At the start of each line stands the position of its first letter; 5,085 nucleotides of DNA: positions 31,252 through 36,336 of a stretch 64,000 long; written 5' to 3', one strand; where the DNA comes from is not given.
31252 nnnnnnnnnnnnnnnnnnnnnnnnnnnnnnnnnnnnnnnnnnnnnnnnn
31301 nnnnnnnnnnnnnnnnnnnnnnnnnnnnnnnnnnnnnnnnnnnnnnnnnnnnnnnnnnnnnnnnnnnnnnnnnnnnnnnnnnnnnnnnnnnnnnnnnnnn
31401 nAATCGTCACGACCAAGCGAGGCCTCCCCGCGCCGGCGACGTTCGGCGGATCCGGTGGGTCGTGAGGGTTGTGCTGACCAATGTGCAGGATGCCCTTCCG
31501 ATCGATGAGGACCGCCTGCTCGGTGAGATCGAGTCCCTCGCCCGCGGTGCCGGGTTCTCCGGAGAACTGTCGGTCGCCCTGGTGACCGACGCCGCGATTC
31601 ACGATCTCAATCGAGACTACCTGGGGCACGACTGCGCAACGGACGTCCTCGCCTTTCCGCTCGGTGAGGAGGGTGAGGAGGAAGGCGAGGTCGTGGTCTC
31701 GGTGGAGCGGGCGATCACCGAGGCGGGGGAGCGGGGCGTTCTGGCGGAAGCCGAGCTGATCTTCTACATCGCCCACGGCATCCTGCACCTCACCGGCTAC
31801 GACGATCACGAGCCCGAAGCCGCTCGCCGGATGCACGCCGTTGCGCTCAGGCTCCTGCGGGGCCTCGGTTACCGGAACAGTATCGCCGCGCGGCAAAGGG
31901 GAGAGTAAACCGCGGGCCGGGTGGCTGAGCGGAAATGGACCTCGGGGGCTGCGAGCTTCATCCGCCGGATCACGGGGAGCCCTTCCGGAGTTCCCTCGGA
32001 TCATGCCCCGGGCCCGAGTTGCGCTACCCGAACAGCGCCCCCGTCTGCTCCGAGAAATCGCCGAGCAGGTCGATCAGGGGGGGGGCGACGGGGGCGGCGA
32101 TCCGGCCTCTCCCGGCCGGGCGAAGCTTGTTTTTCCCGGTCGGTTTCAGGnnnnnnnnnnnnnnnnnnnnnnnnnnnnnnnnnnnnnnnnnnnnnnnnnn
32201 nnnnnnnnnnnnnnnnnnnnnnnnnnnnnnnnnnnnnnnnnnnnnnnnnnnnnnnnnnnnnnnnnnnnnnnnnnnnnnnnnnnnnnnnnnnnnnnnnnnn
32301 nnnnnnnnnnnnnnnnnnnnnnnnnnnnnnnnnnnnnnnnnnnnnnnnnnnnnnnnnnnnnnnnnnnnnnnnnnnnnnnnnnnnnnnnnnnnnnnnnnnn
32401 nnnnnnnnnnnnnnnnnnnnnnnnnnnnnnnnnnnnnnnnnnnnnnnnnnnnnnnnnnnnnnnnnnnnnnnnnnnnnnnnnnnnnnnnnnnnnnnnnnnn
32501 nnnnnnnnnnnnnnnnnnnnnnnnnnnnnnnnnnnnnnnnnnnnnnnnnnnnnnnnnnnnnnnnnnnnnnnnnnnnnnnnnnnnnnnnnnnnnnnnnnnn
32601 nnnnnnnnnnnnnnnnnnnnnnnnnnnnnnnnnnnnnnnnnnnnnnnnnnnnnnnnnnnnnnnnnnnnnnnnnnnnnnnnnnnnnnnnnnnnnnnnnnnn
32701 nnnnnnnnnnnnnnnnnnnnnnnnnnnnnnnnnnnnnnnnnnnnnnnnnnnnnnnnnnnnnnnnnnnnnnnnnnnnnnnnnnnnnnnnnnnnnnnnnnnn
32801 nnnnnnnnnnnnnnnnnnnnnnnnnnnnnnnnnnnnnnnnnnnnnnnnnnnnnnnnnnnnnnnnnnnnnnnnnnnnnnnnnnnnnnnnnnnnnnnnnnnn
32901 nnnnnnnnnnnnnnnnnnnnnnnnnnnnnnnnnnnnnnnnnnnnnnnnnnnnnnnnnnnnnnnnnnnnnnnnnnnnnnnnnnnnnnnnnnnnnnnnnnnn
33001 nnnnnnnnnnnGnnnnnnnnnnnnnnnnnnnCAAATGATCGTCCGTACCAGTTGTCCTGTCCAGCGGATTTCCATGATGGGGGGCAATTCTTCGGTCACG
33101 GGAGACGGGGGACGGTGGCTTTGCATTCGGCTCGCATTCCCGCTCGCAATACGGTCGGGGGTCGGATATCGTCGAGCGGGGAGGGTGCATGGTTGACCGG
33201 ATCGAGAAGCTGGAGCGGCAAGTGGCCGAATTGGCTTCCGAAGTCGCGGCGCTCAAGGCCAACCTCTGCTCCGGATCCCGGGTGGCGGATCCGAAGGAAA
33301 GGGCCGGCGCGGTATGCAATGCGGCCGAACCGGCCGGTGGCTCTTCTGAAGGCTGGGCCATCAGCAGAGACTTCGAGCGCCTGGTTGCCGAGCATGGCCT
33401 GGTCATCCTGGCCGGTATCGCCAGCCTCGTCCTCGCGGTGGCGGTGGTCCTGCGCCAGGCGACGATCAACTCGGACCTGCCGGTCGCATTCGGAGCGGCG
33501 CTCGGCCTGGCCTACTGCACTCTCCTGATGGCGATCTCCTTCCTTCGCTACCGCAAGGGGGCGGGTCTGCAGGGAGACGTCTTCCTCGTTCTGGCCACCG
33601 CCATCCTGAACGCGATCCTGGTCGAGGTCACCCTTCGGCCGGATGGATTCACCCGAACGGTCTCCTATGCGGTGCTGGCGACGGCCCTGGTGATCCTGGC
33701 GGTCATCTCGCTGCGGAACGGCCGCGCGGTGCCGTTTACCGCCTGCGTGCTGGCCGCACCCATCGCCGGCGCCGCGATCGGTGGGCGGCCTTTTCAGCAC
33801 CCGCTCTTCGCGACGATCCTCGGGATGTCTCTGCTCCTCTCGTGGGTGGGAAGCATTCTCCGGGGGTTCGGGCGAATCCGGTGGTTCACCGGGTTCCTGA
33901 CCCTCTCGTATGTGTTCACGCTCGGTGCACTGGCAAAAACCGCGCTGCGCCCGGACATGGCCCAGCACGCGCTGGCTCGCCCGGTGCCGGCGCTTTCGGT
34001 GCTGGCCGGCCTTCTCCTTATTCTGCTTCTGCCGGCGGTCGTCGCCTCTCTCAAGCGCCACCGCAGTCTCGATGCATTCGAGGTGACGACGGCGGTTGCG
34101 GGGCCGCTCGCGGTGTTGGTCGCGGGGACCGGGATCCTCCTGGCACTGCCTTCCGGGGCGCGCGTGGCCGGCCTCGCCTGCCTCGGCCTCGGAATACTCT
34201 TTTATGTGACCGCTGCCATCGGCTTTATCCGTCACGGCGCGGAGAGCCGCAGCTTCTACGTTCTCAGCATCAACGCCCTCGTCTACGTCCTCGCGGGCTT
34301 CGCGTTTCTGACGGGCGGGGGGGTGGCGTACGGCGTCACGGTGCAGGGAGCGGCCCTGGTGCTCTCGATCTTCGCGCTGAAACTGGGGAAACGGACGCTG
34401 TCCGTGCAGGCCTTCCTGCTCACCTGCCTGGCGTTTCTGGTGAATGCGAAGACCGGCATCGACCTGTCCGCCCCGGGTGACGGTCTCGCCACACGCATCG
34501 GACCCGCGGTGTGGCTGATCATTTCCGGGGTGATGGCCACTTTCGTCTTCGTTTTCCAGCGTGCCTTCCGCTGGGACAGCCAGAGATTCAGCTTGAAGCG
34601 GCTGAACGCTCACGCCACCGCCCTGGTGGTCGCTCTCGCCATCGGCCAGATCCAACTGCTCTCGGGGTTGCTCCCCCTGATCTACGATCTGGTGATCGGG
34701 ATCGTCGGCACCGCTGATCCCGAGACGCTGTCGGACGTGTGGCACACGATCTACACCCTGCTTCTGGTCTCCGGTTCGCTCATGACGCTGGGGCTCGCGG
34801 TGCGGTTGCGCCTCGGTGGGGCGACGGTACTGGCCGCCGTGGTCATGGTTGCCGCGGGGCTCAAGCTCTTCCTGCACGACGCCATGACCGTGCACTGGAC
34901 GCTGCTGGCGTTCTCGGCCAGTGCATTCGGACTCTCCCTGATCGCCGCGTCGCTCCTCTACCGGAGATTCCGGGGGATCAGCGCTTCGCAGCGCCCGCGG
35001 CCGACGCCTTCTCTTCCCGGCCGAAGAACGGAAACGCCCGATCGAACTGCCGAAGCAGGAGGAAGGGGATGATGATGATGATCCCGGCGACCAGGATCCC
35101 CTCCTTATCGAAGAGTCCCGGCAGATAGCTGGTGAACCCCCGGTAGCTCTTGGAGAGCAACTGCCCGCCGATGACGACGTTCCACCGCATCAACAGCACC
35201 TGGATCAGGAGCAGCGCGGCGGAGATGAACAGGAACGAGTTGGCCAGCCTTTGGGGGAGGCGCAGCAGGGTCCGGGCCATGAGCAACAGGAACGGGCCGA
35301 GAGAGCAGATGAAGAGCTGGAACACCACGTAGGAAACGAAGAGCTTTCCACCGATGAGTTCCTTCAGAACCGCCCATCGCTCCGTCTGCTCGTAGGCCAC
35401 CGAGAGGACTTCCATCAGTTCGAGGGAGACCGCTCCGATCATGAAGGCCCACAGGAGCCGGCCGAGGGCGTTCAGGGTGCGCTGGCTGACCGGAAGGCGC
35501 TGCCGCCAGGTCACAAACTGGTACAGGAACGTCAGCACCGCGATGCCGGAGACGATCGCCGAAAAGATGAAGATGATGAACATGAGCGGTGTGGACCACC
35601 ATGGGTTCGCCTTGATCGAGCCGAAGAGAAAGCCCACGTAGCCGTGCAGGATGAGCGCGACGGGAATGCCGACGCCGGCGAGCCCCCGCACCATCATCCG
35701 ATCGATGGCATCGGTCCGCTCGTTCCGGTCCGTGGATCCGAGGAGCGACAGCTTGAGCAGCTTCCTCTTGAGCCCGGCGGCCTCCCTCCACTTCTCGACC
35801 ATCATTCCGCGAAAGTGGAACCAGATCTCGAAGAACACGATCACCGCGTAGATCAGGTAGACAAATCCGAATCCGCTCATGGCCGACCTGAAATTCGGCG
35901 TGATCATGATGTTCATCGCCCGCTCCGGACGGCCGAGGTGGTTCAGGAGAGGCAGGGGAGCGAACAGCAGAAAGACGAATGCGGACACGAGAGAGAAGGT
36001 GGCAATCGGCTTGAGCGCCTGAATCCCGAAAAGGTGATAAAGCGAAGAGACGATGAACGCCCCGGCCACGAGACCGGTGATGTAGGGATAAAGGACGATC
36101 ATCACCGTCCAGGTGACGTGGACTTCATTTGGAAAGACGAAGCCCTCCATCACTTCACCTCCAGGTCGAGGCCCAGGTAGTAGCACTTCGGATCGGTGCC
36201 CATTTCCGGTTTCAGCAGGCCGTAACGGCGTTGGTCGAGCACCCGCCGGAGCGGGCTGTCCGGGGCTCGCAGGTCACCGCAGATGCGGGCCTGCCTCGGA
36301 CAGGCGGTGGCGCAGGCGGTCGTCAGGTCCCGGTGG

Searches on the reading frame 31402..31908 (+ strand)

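Call 91: search_protein_families(library=pfam, proteins=[window:31402-31908:+], max_evalue=0.0001)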
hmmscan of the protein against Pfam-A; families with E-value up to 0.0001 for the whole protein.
window:31402-31908:+ (168 aa): 1 family
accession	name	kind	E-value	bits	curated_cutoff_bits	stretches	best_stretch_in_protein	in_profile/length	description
PF02130.23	YbeY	-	9.4e-29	100.3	25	1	53-151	27-125/129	Endoribonuclease YbeY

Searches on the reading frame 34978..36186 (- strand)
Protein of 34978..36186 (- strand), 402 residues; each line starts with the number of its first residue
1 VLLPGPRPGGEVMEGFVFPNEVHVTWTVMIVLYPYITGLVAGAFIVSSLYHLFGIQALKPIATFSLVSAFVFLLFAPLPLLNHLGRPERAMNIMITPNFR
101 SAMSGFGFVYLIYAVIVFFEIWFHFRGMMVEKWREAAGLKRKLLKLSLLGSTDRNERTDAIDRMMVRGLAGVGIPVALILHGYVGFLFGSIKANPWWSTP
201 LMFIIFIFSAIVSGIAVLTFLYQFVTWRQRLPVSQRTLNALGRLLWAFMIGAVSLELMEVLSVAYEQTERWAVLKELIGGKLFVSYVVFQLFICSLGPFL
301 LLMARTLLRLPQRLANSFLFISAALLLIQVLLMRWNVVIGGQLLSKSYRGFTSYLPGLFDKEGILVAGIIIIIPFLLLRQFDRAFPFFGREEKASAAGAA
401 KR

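Call 11: search_protein_families(library=pfam, proteins=[window:34978-36186:-], max_evalue=0.001)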
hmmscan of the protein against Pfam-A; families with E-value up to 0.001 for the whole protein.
window:34978-36186:- (402 aa): 1 family
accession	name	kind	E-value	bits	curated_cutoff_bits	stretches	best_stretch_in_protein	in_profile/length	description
PF03916.19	NrfD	-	2.2e-36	126.5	25.8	1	23-343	8-310/313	Polysulphide reductase, NrfD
